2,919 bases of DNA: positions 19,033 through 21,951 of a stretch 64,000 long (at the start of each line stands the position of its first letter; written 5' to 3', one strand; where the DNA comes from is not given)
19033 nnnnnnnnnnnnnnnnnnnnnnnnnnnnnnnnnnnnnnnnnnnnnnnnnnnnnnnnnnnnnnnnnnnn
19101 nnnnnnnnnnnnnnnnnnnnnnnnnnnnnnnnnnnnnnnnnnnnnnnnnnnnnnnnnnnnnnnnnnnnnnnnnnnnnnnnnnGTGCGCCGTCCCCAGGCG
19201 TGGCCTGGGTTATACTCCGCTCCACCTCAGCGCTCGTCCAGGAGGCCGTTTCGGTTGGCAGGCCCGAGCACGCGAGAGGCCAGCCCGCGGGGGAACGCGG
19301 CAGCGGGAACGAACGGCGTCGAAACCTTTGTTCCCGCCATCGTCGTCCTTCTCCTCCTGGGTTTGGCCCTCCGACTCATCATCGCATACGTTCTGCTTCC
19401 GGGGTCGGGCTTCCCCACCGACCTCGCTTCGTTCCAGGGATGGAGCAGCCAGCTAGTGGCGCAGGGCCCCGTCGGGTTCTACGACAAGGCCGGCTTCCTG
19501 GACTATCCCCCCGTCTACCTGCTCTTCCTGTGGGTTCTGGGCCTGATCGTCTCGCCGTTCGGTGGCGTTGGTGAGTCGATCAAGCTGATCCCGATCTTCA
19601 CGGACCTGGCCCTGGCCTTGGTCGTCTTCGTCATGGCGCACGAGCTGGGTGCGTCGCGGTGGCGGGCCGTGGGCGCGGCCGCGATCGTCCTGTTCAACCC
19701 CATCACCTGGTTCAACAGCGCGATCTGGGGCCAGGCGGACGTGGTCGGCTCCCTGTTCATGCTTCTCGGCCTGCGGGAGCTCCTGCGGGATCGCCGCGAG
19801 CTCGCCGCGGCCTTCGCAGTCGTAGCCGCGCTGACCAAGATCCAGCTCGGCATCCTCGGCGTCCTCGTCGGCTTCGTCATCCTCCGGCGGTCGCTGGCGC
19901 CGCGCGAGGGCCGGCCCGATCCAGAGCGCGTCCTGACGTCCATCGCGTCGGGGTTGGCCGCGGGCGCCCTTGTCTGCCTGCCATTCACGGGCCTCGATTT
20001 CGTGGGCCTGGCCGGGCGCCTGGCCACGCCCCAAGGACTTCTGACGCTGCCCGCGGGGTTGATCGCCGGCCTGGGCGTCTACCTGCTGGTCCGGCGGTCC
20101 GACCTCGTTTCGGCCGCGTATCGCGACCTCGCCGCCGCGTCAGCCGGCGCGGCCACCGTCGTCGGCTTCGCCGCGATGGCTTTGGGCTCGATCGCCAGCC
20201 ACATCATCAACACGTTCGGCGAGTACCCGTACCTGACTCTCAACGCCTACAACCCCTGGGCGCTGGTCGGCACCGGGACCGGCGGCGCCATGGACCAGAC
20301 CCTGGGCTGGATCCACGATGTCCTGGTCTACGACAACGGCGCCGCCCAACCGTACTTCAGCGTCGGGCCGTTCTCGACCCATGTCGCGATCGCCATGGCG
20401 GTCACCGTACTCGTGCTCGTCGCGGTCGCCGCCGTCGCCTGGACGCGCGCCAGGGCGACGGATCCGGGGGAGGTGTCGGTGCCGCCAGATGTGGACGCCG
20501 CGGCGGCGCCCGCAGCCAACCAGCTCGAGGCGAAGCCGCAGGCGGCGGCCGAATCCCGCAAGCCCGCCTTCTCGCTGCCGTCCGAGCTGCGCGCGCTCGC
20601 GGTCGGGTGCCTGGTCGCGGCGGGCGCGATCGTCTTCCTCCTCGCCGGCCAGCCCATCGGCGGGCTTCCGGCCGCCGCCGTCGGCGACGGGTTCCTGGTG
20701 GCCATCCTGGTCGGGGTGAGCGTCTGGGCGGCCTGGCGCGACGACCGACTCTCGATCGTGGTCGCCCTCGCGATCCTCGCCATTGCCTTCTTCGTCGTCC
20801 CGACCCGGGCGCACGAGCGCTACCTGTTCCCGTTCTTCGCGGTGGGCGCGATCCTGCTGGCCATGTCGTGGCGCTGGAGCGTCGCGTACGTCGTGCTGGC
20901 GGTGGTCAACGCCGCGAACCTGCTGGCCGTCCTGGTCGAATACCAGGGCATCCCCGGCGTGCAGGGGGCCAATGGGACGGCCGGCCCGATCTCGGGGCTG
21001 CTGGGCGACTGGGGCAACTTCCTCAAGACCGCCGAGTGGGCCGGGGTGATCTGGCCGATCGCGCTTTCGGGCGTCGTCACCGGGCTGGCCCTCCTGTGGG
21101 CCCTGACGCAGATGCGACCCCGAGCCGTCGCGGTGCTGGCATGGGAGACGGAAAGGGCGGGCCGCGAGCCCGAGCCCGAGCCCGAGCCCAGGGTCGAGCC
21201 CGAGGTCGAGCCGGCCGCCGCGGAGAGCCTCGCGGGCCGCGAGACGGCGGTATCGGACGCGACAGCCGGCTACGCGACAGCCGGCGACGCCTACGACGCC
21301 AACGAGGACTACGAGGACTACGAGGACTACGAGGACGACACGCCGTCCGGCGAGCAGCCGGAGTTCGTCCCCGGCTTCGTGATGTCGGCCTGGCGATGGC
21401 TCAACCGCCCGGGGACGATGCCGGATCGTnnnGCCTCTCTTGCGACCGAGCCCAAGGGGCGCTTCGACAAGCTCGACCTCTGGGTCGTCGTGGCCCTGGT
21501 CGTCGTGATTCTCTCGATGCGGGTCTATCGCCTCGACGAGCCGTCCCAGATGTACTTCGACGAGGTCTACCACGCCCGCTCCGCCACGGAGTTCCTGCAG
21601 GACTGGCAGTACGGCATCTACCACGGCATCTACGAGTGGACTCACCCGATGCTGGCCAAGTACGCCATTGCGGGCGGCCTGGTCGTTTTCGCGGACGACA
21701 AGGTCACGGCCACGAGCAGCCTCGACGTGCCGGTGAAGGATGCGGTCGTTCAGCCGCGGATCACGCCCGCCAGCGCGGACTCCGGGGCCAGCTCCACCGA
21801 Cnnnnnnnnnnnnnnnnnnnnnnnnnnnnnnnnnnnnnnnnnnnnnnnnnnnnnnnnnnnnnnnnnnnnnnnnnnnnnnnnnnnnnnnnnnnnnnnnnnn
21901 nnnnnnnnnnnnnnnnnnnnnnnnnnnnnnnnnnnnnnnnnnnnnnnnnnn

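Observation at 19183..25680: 2165-aa single polypeptide with two GT-C glycosyltransferases, a ~500-aa insertion in PMT loop 1 and an internal 109-aa duplication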

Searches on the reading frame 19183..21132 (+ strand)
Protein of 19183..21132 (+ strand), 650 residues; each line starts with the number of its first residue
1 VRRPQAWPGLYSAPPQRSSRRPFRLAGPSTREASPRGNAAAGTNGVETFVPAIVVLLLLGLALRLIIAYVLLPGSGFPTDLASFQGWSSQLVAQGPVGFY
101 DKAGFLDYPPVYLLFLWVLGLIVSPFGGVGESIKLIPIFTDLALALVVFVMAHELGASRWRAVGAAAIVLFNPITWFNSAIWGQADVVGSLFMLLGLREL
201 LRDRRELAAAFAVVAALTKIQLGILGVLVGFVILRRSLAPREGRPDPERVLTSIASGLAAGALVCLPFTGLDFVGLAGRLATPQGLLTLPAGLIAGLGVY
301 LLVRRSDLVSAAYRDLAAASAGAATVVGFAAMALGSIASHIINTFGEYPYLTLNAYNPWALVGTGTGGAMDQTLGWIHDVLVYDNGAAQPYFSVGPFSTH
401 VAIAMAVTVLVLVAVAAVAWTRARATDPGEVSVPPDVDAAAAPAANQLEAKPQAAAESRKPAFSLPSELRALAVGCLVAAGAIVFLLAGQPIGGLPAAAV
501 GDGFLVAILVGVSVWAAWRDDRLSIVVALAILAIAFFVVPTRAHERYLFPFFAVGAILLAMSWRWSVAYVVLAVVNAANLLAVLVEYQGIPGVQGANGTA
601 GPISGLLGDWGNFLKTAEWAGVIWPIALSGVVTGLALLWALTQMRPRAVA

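Call 8: search_protein_families(library=pfam, proteins=[window:19183-21132:+], max_evalue=10)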
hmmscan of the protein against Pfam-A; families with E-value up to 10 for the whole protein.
window:19183-21132:+ (650 aa): 1 family
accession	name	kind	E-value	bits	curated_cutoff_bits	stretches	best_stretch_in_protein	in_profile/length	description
PF09594.16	GT87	-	8.7e-06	26.1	25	1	105-266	1-145/237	Glycosyltransferase family 87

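Call 45: predict_structure(alignment_id=A2)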
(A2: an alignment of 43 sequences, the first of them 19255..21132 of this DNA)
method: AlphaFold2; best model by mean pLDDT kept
length: 626 residues; sequences in the alignment: 43
mean_pLDDT: 84.3   pTM: 0.86
mean pLDDT of the five models: 84.3, 84.0, 82.2, 80.4, 78.6
residues with pLDDT >= 90: 330; 70-90: 195; 50-70: 58; < 50: 43
segments of 3 or more residues with pLDDT < 50: 1-22, 421-434
pLDDT, mean of each block of 10 residues (from residue 1): 33 39 66 85 75 75 90 81 79 92 84 89 96 94 83 58 92 97 97 91 98 94 96 95 91 87 91 96 92 96 92 82 73 85 79 85 88 94 98 96 66 51 47 59 91 95 93 92 96 94 97 83 84 95 94 86 73 65 89 91 94 95 74
secondary structure, 60 per line:
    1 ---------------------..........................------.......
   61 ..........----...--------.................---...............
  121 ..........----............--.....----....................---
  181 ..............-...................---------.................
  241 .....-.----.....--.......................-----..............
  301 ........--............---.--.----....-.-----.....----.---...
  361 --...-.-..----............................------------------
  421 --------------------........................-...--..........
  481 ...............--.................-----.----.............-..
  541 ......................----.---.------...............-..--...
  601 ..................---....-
elements in order: H22-47 H54-70 H86-102 H106-130 H135-146 H149-153 H158-177 H181-194 H196-214 H224-245 H252-256 H259-281 H287-307 H311-322 H334-337 H346-349 E358-360 E363-365 H375-402 H441-464 H473-495 H498-514 H525-537 H539-562 H578-592 H600-618 H622-625

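Call 47: fold_search(model_id=the predicted structure, library=pdb)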
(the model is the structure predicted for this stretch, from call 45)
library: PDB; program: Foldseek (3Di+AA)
matches with E <= 10: 136; with E <= 0.001: 1
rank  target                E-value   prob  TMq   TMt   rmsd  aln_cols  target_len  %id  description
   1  6snh_X                6.1e-04  1.00  0.51  0.66   9.7       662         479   13  Cryo-EM structure of yeast ALG6 in complex with 6AG9 Fab and Dol25-P-Glc (released 2020-03-11)
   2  7e9s_A                1.1e-02  1.00  0.31  0.24  16.2       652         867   12  Archaeal oligosaccharyltransferase AglB from Archaeoglobus fulgidus in complex with an inhibitory peptide and a dolich (released 2021-09-08)
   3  9wno_A                2.7e-02  1.00  0.44  0.64  10.7       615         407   11  Cryo-EM structure of Candida glabrata GPI mannosyltransferase I bound to Dol-P-Man (released 2025-12-03)
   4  7w72_U                2.9e-02  1.00  0.36  0.48   9.7       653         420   10  Structure of a human glycosylphosphatidylinositol (GPI) transamidase (released 2022-02-16)
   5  8imx_U                6.7e-02  1.00  0.25  0.35  14.5       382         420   13  Cryo-EM structure of GPI-T with a chimeric GPI-anchored protein (released 2023-08-16)
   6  6s7t_A                7.0e-02  0.99  0.33  0.30  18.9       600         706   10  Cryo-EM structure of human oligosaccharyltransferase complex OST-B (released 2019-12-18)
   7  8age_A                7.5e-02  0.99  0.26  0.25  18.9       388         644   13  Structure of yeast oligosaccharylransferase complex with acceptor peptide bound (released 2022-12-07)
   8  8agb_A                1.1e-01  0.99  0.25  0.25  20.2       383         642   12  Structure of yeast oligosaccharylransferase complex with lipid-linked oligosaccharide bound (released 2022-12-07)
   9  5f15                  1.3e-01  0.77  0.23  0.26  22.6       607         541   14  Crystal Structure of ArnT from Cupriavidus metallidurans bound to Undecaprenyl phosphate (released 2016-02-17)
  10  5gmy_A                1.7e-01  0.87  0.29  0.22  24.0       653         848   12  Crystal structure of the Archaeoglobus fulgidus oligosaccharyltransferase (O29867_ARCFU) tethered with an acceptor pep (released 2017-02-01)
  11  8b37_B                2.2e-01  0.12  0.13  0.12  28.5       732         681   12  Crystal structure of Pyrobaculum aerophilum potassium-independent proton pumping membrane integral pyrophosphatase in  (released 2024-01-17)
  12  9i5k_A                2.5e-01  0.84  0.29  0.35  17.8       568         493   12  Structure of the Chaetomium thermophilum Pmt4 homodimer (C2 symmetry) (released 2025-12-24)
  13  7oci_F                2.6e-01  0.97  0.26  0.25  20.2       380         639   11  Cryo-EM structure of yeast Ost6p containing oligosaccharyltransferase complex (released 2022-02-16)
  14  8b37_A                4.2e-01  0.09  0.12  0.12  27.9       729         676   12  Crystal structure of Pyrobaculum aerophilum potassium-independent proton pumping membrane integral pyrophosphatase in  (released 2024-01-17)
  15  7z0t_C                4.8e-01  0.13  0.11  0.11  25.0       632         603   10  Structure of the Escherichia coli formate hydrogenlyase complex (aerobic preparation, composite structure) (released 2022-09-28)
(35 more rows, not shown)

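Call 55: search_protein_representatives(protein=window:19255-21132:+)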
Query: 626 residues. Proteins with E-value up to 0.001 (for the whole library): 3109; up to 1e-10: 1290; up to 1e-30: 128. The best 150 are listed.
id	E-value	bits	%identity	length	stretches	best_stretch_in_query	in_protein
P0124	5.9e-275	930.3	73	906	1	1-625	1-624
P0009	4.6e-252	854.7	70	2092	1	1-626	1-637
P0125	1.2e-182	625.4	61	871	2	1-288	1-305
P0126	3.4e-173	594.2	57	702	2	1-614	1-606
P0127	1.4e-165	569.1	91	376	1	73-366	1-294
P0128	2.0e-163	562.0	57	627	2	1-395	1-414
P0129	2.1e-120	419.8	57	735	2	1-281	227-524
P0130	5.6e-100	352.4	53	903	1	154-603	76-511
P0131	2.1e-93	330.7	60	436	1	1-322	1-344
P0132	9.7e-87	308.6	52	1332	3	18-248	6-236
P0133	5.9e-85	302.7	48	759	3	3-241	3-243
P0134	1.6e-84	301.3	49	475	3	1-254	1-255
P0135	1.9e-80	287.8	57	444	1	309-626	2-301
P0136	5.6e-77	276.4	63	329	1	308-543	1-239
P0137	2.8e-76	274.1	64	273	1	1-214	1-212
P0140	1.1e-72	262.2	44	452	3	7-250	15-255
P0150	6.3e-59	216.8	45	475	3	29-266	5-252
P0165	3.0e-52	194.7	42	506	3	31-240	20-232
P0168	5.9e-51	190.4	46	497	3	9-219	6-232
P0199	4.3e-43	164.5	43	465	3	26-246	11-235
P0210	2.3e-40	155.5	41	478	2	32-362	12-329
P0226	3.0e-36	141.9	38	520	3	21-245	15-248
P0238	1.1e-33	133.3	39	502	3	29-245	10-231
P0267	9.7e-28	113.8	35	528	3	29-245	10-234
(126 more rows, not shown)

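Call 56: search_protein_families(library=pfam, proteins=[P0134, P0140, P0150, P0165, P0168, P0199, P0210, P0226, P0238, P0267], max_evalue=0.01)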
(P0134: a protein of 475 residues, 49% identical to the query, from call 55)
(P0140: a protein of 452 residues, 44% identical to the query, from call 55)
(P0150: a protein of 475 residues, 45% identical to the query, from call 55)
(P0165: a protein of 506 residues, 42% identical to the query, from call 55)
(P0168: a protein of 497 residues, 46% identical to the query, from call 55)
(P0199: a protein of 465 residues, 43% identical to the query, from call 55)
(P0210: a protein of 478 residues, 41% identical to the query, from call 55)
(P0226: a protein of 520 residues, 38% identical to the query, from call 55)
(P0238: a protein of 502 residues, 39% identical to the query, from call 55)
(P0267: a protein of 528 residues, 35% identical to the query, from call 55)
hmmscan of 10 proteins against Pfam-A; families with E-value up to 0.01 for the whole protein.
P0134 (475 aa): 2 families
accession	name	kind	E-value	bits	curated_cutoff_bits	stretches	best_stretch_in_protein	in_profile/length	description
PF03155.21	Alg6_Alg8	-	0.00011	21.8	25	1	115-402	92-387/482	ALG6, ALG8 glycosyltransferase family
PF09594.16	GT87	-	0.0028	17.9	25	1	116-356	28-237/237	Glycosyltransferase family 87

P0140 (452 aa): 0 families

P0150 (475 aa): 0 families

P0165 (506 aa): 3 families
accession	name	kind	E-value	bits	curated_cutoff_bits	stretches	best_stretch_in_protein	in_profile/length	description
PF03155.21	Alg6_Alg8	-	1.8e-07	31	25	2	98-232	83-224/482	ALG6, ALG8 glycosyltransferase family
PF09594.16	GT87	-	2.2e-07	31.3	25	1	73-339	3-236/237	Glycosyltransferase family 87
PF13231.12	PMT_2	-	9.2e-05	23.1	26.1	1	102-210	23-140/160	Dolichyl-phosphate-mannose-protein mannosyltransferase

P0168 (497 aa): 1 family
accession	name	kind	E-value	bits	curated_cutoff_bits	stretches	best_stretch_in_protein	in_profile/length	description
PF03155.21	Alg6_Alg8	-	0.0004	19.9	25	0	339-411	307-379/482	ALG6, ALG8 glycosyltransferase family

P0199 (465 aa): 1 family
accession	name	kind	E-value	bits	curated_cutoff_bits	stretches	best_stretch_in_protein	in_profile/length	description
PF03155.21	Alg6_Alg8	-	0.00015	21.3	25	1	293-402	280-389/482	ALG6, ALG8 glycosyltransferase family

P0210 (478 aa): 3 families
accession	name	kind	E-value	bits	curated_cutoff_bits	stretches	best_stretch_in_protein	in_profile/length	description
PF09594.16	GT87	-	4.2e-07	30.4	25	1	61-201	1-125/237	Glycosyltransferase family 87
PF06728.19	PIG-U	-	1.5e-05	24.7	24.5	1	64-199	58-193/378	GPI transamidase subunit PIG-U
PF03155.21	Alg6_Alg8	-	0.00024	20.7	25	1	64-412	47-378/482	ALG6, ALG8 glycosyltransferase family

P0226 (520 aa): 1 family
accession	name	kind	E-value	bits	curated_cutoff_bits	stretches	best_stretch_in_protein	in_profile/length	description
PF06728.19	PIG-U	-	0.00043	19.9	24.5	1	50-212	30-193/378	GPI transamidase subunit PIG-U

P0238 (502 aa): 0 families

P0267 (528 aa): 0 families

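Call 57: list_cluster_members(proteins=[P0134, P0140, P0150, P0165, P0168, P0199, P0210, P0226, P0238, P0267])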
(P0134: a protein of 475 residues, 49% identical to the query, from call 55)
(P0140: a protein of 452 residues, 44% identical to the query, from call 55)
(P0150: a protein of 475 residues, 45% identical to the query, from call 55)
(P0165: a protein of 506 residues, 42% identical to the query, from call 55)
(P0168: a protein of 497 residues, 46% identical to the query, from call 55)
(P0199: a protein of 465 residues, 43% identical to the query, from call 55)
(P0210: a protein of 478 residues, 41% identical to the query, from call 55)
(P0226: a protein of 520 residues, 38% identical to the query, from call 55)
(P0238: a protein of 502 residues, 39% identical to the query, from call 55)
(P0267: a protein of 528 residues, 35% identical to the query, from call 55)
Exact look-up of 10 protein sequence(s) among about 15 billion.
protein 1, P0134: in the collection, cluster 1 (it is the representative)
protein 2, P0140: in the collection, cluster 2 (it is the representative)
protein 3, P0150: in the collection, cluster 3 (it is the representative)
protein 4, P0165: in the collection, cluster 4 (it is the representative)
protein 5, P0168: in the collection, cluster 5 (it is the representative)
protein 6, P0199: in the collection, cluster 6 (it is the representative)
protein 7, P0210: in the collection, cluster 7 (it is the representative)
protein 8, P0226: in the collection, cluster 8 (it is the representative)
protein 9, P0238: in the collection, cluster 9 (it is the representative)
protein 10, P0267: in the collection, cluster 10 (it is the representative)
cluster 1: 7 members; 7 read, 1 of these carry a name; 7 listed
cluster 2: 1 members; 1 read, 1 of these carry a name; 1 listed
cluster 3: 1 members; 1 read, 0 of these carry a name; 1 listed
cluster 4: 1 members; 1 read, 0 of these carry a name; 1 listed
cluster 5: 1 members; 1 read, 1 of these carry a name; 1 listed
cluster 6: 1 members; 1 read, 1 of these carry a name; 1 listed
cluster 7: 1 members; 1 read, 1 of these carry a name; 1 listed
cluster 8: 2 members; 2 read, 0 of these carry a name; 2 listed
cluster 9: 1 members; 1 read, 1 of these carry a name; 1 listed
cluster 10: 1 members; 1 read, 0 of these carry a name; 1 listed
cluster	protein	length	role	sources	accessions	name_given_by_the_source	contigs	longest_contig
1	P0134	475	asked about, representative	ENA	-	-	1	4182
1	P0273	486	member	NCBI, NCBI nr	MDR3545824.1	MAG: hypothetical protein P4L30_08690, partial [Candidatus Limnocylindrales bacterium] | hypothetical protein [Candidatus Limnocylindrales bacterium]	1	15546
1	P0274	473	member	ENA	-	-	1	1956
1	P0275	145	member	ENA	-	-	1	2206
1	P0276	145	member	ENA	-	-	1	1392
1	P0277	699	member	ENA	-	-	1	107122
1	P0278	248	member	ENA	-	-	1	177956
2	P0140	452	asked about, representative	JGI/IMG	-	Gpi18-like mannosyltransferase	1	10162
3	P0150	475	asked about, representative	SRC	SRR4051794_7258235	-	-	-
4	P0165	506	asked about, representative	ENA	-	-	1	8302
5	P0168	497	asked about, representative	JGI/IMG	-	dolichyl-phosphate-mannose-protein mannosyltransferase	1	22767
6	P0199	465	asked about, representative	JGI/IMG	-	dolichyl-phosphate-mannose-protein mannosyltransferase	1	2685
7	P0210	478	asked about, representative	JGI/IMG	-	hypothetical protein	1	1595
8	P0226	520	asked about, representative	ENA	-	-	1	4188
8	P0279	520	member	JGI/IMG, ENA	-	-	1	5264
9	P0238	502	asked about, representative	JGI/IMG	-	hypothetical protein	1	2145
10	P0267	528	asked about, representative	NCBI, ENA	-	-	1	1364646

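Call 58: find_encoding_contigs(protein=P0267, flank=10000, max_places=1)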
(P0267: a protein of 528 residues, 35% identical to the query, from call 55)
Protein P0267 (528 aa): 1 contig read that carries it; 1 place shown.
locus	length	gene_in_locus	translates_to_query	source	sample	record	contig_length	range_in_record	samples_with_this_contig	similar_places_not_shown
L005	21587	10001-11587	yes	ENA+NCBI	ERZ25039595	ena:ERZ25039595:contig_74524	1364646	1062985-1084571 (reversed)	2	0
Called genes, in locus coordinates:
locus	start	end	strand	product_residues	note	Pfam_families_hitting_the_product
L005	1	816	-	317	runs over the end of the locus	PF04851:ResIII, PF00270:DEAD, PF22527:DEXQc_Suv3 (weak)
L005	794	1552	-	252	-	PF00902:TatC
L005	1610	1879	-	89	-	PF02416:TatA_B_E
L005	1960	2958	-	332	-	PF19187:HTH_PafC, PF13280:WYL, PF25583:WCX (weak)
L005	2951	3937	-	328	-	PF13280:WYL, PF25583:WCX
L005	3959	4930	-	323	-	PF00254:FKBP_C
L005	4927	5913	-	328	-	PF14801:TrmI-like_N, PF01135:PCMT, PF08704:GCD14, PF13578:Methyltransf_24 (weak)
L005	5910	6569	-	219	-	PF00702:Hydrolase, PF12710:HAD, PF13419:HAD_2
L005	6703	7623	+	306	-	PF09754:PAC2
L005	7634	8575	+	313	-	PF16875:Glyco_hydro_36N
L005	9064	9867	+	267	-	PF02065:Melibiase, PF16874:Glyco_hydro_36C (weak)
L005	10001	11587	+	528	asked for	-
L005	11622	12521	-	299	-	PF02673:BacA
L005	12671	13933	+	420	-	PF05977:MFS_3, PF07690:MFS_1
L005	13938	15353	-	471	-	PF07690:MFS_1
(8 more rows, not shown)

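Call 59: find_encoding_contigs(protein=P0168, flank=10000, max_places=1)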
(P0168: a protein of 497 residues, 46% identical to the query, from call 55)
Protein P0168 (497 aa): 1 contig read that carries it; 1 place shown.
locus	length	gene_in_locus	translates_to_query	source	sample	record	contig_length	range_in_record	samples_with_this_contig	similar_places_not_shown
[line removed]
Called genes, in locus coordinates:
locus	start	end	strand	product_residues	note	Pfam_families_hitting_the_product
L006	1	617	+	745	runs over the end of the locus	-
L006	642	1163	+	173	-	PF02577:BFN_dom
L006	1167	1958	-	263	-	PF13641:Glyco_tranf_2_3 (weak), PF00535:Glycos_transf_2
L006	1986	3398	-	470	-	-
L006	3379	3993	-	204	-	PF00535:Glycos_transf_2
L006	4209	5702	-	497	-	-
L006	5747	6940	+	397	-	PF04188:Mannosyl_trans2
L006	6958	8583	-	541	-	PF11028:TMEM260_N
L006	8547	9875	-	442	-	-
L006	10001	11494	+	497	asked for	-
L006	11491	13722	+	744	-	?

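Call 86: search_protein_families(library=pfam, proteins=[L006:8550-9875:-, L006:4212-5702:-, L006:1989-3398:-], max_evalue=1)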
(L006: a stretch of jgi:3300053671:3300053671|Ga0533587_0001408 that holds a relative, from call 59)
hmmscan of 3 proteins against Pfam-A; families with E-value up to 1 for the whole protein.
L006:8550-9875:- (442 aa): 1 family
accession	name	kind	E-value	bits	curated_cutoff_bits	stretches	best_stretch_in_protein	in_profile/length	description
PF09594.16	GT87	-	0.00017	21.8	25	1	203-261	90-148/237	Glycosyltransferase family 87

L006:4212-5702:- (497 aa): 1 family
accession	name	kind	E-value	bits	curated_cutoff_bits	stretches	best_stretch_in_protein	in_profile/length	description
PF09594.16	GT87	-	0.00015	22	25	1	222-438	1-233/237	Glycosyltransferase family 87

L006:1989-3398:- (470 aa): 2 families
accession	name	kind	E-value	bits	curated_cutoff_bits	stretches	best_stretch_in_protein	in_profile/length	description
PF05251.17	Ost5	-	0.011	16.5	27.4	1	105-170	2-65/73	Oligosaccharyltransferase subunit 5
PF03229.18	Alpha_GJ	-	0.48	11.5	21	1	4-43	58-95/126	Alphavirus glycoprotein J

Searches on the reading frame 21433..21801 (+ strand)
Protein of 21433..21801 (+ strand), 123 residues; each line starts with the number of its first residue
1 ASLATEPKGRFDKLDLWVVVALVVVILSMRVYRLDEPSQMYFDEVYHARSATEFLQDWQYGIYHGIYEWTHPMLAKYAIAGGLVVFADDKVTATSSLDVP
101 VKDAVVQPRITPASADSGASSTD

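Call 8: search_protein_families(library=pfam, proteins=[window:21433-21801:+], max_evalue=10)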
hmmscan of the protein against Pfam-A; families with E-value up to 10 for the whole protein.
window:21433-21801:+ (123 aa): 2 families
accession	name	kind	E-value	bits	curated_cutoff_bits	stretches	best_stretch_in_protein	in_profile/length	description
PF02366.24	PMT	-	0.011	15.7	22.7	1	21-82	2-56/245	Dolichyl-phosphate-mannose-protein mannosyltransferase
PF17934.6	TetR_C_26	-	0.11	13.3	25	1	45-78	22-54/109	Tetracyclin repressor-like, C-terminal domain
